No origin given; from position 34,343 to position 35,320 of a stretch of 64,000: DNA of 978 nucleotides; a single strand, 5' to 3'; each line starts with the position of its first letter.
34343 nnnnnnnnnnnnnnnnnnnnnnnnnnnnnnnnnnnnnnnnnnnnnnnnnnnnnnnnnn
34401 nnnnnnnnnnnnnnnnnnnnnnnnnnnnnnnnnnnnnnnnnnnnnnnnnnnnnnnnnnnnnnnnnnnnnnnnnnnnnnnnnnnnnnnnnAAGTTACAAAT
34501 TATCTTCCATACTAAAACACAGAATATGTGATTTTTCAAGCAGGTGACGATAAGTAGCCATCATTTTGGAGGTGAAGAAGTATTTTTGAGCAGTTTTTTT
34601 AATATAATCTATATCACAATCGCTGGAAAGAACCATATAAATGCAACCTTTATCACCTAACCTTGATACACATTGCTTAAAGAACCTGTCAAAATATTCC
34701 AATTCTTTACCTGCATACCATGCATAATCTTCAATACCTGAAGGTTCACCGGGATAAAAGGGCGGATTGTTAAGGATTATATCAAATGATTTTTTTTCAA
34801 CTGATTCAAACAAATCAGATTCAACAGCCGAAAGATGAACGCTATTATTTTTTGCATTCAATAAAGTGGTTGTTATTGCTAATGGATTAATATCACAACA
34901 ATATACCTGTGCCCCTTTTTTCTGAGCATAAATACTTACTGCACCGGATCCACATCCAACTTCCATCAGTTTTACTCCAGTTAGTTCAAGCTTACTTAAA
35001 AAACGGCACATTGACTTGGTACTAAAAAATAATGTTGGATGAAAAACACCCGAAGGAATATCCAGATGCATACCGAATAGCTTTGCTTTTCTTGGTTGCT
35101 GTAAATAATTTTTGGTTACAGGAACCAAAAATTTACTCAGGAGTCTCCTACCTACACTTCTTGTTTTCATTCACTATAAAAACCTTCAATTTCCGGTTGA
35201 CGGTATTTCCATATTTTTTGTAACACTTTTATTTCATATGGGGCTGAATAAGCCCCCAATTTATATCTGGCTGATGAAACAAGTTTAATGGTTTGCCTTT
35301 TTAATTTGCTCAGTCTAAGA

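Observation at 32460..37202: Coupled operon: B12-binding radical SAM enzyme, NPPF methyltransferase, Wzx-like flippase and lipoprotein, led by a small membrane protein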

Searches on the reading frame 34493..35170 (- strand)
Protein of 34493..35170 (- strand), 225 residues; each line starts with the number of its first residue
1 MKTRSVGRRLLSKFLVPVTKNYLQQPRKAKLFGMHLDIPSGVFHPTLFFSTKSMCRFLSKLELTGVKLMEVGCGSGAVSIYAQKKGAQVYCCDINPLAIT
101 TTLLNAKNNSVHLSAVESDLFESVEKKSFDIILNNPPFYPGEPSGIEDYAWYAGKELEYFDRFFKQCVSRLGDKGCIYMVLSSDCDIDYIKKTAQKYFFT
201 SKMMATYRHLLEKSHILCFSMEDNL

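Call 3: search_protein_families(library=pfam, proteins=[window:34493-35170:-], max_evalue=0.1)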
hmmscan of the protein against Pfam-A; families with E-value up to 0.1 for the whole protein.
window:34493-35170:- (225 aa): 18 families
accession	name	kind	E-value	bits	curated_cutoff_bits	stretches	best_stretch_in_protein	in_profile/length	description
PF05175.20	MTS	-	1.1e-17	64.7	23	1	56-187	25-146/170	Methyltransferase small domain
PF06325.19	PrmA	-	1.2e-11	45.1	22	1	51-135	147-233/296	Ribosomal protein L11 methyltransferase (PrmA)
PF08241.18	Methyltransf_11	-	3.6e-08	34.4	21.2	1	70-134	2-66/95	Methyltransferase domain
PF13649.12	Methyltransf_25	-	8.2e-08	33.3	27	1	69-134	2-70/97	Methyltransferase domain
PF08242.18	Methyltransf_12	-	5.2e-07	30.8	30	1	69-133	1-70/98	Methyltransferase domain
PF13847.12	Methyltransf_31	-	1.7e-05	25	27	1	65-136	4-82/145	Methyltransferase domain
PF13489.12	Methyltransf_23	-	3.2e-05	24.1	27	1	55-133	10-86/164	Methyltransferase domain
PF03602.21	Cons_hypoth95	-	0.00017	21.7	24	1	62-139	39-124/182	Conserved hypothetical protein 95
PF07669.17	Eco57I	-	0.00048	20.7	25.3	1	117-199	69-154/171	Eco57I restriction-modification methylase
PF02086.21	MethyltransfD12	-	0.0008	19.6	22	1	66-108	22-64/253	D12 class N6 adenine-specific DNA methyltransferase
PF01170.24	UPF0020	-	0.0019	18.4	22.3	1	85-138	75-131/197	RMKL-like, methyltransferase domain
PF03848.20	TehB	-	0.002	18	20.4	1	65-134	31-101/193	Tellurite resistance protein TehB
PF09445.16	Methyltransf_15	-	0.0033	17.5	22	1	68-137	4-80/165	RNA cap guanine-N2 methyltransferase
PF10294.15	Methyltransf_16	-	0.0065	16.7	21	1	51-133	34-125/174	Lysine methyltransferase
PF22122.2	InlK_D2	-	0.0073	17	26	1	81-161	31-111/112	Internalin K domain D2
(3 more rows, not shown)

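Call 4: search_protein_families(library=ncbifam, proteins=[window:34493-35170:-], max_evalue=0.1)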
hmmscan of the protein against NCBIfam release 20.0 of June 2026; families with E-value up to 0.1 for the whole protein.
window:34493-35170:- (225 aa): 50 families (the best 25 are shown)
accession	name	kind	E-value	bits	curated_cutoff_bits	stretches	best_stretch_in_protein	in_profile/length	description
NF011529.0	PRK14968.1-3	equivalog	4.6e-32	111.1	162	1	63-213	33-188/198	putative methyltransferase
TIGR00537.1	hemK_rel_arch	hypoth_equivalog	7.8e-24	84.3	87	1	64-213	19-172/179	HemK2/MTQ2 family protein methyltransferase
NF011530.0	PRK14968.1-4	equivalog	3.2e-20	72.3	243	1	64-216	39-192/202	putative methyltransferase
NF011528.0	PRK14968.1-2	equivalog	3.6e-17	62.6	171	1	64-199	38-175/205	putative methyltransferase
NF011527.0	PRK14968.1-1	equivalog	6.8e-16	58.5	242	1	65-218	35-188/192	putative methyltransferase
NF001786.0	PRK00517.2-4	equivalog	1.1e-15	57.5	327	1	50-135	129-213/277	50S ribosomal protein L11 methyltransferase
TIGR03534.1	RF_mod_PrmC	equivalog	2.3e-15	56.8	199.1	1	31-140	55-168/253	peptide chain release factor N(5)-glutamine methyltransferase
TIGR00406.1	prmA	equivalog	3.1e-13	49.8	183.15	1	50-135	144-232/288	50S ribosomal protein L11 methyltransferase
NF001785.0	PRK00517.2-2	equivalog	1.1e-12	47.8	188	1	50-135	131-218/282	50S ribosomal protein L11 methyltransferase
NF007023.0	PRK09489.1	equivalog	1.1e-10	41.3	295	1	65-141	197-274/342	16S rRNA (guanine(1207)-N(2))-methyltransferase RsmC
TIGR00536.1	hemK_fam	subfamily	5.3e-10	38.8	115.5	1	66-138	116-192/286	HemK family protein methyltransferase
TIGR03533.1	L3_gln_methyl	equivalog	6.7e-10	38.8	229.7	1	66-138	123-199/284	50S ribosomal protein L3 N(5)-glutamine methyltransferase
NF001790.0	PRK00517.3-3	equivalog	1.5e-09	37.7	269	1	51-135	109-198/262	50S ribosomal protein L11 methyltransferase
TIGR02021.1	BchM-ChlM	equivalog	3.4e-08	33.2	158.9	1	54-133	44-123/218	magnesium protoporphyrin IX methyltransferase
NF043040.1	corrin_prot_MT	hypoth_equivalog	4.2e-08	32.9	180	1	58-133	35-115/216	corrinoid protein-associated methyltransferase CpaM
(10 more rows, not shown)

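Call 20: search_solved_structures(query=window:34493-35170:-, max_evalue=0.001)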
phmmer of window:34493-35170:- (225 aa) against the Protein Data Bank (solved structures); distinct sequences matched with E-value up to 0.001: 28.
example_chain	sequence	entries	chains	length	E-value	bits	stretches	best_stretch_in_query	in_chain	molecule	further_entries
8cnc_A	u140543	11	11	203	5.8e-14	55.2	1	60-190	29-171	Methyltransferase N6AMT1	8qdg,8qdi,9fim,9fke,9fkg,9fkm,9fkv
6h1d_A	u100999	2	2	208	6.1e-14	55.2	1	60-190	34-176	HemK methyltransferase family member 2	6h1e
6khs_A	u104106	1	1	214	6.5e-14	55.1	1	60-190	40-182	Methyltransferase N6AMT1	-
6k0x_A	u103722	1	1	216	6.7e-14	55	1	60-190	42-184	Methyltransferase N6AMT1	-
6kmr_B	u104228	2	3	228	7.5e-14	54.9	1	60-190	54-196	Methyltransferase N6AMT1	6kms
6ped_A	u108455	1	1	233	8.3e-14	54.7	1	60-190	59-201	Methyltransferase N6AMT1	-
23ks_A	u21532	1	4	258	3.3e-08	36.4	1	57-184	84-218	Release factor glutamine methyltransferase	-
23lq_B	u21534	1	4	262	3.4e-08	36.4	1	57-184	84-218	Putative oxidase > apramycin biosynthesisN-methyltransferase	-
5u4t_A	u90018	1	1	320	9.8e-08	34.9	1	61-173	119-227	Putative gentamicin methyltransferase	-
5u18_A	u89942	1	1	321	9.9e-08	34.8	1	61-173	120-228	N-3'' methyltransferase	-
5tyq_A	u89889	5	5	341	1.1e-07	34.7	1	61-173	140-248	Putative gentamicin methyltransferase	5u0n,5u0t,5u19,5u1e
5u1i_A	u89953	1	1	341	1.1e-07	34.7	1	61-173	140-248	Putative gentamicin methyltransferase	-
2pjd_A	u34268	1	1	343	2.9e-07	33.3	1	64-146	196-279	Ribosomal RNA small subunit methyltransferase C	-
2zul_A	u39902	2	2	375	2.6e-06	30.2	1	53-142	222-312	Probable ribosomal RNA small subunit methyltransferase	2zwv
3dmf_A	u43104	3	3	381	2.7e-06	30.2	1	53-142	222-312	Probable ribosomal RNA small subunit methyltransferase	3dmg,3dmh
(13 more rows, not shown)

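Call 75: list_cluster_members(proteins=[P0001, window:34493-35170:-, P0271, window:32460-33266:-, window:36729-37202:-])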
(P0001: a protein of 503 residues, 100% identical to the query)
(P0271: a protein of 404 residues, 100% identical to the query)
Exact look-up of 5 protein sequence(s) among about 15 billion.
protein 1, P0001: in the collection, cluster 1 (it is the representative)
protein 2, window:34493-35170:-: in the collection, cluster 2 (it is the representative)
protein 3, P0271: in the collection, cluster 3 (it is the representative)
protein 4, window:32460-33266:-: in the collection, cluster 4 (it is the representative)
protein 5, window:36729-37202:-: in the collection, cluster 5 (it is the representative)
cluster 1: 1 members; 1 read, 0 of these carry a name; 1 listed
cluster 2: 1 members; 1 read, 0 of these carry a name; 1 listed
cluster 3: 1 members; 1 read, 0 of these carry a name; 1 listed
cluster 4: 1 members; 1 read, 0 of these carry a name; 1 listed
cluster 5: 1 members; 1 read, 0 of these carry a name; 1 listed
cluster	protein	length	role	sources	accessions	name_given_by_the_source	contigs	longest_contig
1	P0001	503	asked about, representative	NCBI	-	-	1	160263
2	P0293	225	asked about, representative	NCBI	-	-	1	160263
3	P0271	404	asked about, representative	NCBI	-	-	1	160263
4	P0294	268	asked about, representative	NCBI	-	-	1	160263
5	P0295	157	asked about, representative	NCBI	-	-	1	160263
